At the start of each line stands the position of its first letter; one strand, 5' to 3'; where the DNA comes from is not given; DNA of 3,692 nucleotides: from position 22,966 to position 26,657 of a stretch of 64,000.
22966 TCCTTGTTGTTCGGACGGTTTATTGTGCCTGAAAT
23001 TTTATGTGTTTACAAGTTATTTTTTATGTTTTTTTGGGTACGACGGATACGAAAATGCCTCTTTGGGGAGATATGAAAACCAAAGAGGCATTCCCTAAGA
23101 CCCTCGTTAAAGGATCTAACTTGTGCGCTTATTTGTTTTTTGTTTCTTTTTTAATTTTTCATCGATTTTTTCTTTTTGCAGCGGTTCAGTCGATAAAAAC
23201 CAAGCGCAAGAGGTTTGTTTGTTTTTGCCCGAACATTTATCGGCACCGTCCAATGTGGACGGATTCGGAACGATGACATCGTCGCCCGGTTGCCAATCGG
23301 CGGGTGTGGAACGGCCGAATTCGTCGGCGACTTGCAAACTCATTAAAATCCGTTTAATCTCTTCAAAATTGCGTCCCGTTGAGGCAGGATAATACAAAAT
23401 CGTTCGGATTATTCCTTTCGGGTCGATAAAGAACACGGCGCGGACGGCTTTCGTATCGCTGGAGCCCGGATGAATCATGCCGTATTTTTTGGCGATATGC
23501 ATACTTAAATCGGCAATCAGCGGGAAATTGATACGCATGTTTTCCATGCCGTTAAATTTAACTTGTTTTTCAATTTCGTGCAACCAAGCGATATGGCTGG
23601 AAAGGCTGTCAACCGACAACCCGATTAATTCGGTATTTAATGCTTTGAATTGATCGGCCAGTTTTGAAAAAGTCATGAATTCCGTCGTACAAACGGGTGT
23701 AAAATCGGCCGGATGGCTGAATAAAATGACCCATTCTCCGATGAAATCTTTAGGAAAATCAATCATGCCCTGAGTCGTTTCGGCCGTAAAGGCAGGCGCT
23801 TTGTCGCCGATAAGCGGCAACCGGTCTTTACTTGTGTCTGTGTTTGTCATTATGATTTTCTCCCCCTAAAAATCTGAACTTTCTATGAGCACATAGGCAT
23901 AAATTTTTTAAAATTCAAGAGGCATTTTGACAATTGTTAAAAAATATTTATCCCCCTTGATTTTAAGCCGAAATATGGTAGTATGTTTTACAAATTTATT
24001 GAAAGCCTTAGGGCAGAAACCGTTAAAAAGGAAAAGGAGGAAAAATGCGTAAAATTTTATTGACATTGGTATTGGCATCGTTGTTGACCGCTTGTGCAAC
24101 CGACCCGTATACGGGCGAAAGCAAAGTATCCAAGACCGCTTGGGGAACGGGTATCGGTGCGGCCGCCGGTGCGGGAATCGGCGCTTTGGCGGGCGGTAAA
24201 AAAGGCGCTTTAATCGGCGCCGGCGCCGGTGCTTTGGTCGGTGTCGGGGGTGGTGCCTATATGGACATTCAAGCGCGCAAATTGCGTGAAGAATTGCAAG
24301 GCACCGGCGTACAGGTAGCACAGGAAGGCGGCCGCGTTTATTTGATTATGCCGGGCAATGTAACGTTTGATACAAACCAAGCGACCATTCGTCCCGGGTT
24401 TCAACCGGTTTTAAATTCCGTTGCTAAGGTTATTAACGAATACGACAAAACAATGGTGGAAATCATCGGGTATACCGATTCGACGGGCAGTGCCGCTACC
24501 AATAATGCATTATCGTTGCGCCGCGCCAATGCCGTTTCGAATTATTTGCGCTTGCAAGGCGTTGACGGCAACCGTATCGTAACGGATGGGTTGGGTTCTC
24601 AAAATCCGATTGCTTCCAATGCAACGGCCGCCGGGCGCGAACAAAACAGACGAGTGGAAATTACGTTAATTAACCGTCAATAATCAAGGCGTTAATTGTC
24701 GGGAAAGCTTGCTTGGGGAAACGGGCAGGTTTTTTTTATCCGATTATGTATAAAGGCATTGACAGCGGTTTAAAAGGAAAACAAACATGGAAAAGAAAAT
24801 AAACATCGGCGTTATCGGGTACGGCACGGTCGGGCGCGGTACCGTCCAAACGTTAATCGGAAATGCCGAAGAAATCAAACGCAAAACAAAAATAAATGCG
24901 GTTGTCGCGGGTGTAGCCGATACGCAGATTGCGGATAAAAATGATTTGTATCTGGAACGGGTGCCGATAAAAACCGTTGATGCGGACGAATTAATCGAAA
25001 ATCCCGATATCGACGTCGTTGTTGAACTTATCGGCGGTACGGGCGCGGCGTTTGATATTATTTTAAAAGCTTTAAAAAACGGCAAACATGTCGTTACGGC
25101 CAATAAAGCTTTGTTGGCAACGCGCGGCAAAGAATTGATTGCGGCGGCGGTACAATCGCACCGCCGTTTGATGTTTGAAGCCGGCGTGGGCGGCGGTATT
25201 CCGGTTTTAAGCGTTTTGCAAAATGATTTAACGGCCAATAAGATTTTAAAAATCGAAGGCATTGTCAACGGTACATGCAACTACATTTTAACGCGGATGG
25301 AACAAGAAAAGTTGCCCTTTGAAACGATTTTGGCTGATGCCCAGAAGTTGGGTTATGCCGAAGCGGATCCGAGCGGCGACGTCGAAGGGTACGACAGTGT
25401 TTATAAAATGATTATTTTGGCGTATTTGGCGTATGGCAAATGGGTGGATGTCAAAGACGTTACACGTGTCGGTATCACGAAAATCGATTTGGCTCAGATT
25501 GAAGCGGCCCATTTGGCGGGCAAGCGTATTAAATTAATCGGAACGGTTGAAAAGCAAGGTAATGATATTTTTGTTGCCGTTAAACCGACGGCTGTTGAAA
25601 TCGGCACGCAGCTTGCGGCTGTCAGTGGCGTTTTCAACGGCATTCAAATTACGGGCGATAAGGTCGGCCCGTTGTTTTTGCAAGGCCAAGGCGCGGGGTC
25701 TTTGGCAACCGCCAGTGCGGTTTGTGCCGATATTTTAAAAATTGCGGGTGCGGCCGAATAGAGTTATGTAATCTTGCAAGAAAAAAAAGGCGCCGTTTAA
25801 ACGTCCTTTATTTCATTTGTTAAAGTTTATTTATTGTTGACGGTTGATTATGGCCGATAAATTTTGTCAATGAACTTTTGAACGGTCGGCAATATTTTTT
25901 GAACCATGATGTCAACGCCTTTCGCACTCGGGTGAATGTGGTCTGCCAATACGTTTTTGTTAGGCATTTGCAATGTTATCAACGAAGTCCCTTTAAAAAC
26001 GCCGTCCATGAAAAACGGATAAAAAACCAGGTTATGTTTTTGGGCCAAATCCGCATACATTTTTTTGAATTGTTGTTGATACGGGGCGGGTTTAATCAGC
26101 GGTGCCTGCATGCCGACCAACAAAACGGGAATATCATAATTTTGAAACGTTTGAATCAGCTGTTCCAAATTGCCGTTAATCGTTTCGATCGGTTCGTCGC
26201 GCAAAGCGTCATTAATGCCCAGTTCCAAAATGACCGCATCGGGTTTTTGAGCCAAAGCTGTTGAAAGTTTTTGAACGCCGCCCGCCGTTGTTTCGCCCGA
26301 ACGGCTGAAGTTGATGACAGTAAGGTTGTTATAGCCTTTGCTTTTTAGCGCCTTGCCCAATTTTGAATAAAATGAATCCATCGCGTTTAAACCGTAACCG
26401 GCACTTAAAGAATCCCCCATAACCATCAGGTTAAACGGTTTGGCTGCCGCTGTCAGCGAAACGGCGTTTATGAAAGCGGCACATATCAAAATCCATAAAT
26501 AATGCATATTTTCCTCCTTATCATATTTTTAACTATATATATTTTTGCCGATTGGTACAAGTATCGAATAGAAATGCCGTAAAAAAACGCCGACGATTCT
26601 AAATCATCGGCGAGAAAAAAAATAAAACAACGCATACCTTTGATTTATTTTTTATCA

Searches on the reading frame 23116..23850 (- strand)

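Call 75: search_protein_families(library=pfam, proteins=[window:23116-23850:-], max_evalue=0.001)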
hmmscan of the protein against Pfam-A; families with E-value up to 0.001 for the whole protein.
window:23116-23850:- (244 aa): 3 families
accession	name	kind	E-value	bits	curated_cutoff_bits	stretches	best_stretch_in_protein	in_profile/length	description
PF00578.27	AhpC-TSA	-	2.2e-32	112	26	1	14-150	1-123/124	AhpC/TSA family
PF08534.16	Redoxin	-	9.8e-15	55.1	26.6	1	15-163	3-142/148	Redoxin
PF10417.14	1-cysPrx_C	-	4.7e-11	42.9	21.1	1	171-203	1-34/41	C-terminal domain of 1-Cys peroxiredoxin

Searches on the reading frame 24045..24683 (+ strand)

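Call 75: search_protein_families(library=pfam, proteins=[window:24045-24683:+], max_evalue=0.001)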
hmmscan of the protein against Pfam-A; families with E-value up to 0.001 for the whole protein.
window:24045-24683:+ (212 aa): 3 families
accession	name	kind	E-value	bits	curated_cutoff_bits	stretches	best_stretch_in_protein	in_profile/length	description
PF00691.25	OmpA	-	5e-23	81.7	27.2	1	107-202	1-98/98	OmpA family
PF13441.11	Gly-zipper_YMGG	-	4.8e-07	29.8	28.9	1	30-72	2-45/45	YMGG-like Gly-zipper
PF13488.11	Gly-zipper_Omp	-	2.4e-06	27.8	25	1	34-76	2-45/46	Glycine zipper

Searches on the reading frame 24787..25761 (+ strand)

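Call 75: search_protein_families(library=pfam, proteins=[window:24787-25761:+], max_evalue=0.001)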
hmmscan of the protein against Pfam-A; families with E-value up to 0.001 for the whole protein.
window:24787-25761:+ (324 aa): 3 families
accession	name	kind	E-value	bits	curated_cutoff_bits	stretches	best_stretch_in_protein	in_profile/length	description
PF00742.24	Homoserine_dh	-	1.7e-59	201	22.9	1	139-317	1-173/173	Homoserine dehydrogenase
PF03447.22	NAD_binding_3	-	2.1e-21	77.2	24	1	11-131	1-116/116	Homoserine dehydrogenase, NAD binding domain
PF01408.29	GFO_IDH_MocA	-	7.3e-06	27.1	24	1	5-129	1-117/120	Oxidoreductase family, NAD-binding Rossmann fold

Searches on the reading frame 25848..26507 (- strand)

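Call 75: search_protein_families(library=pfam, proteins=[window:25848-26507:-], max_evalue=0.001)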
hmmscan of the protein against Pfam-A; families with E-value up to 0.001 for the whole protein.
window:25848-26507:- (219 aa): 4 families
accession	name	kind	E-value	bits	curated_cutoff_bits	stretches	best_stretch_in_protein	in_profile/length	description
PF13472.12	Lipase_GDSL_2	-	1.3e-24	88.1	32.9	1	29-198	1-176/178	GDSL-like Lipase/Acylhydrolase family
PF00657.28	Lipase_GDSL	-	1.4e-16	61.7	23.6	1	27-205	1-208/208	GDSL-like Lipase/Acylhydrolase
PF25182.1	NonGDSL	-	1.3e-08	34.9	80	1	19-161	22-168/220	Non-GDSL lipase-like family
PF17182.10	OSK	-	8.5e-06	25.6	27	1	69-149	52-130/202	OSK domain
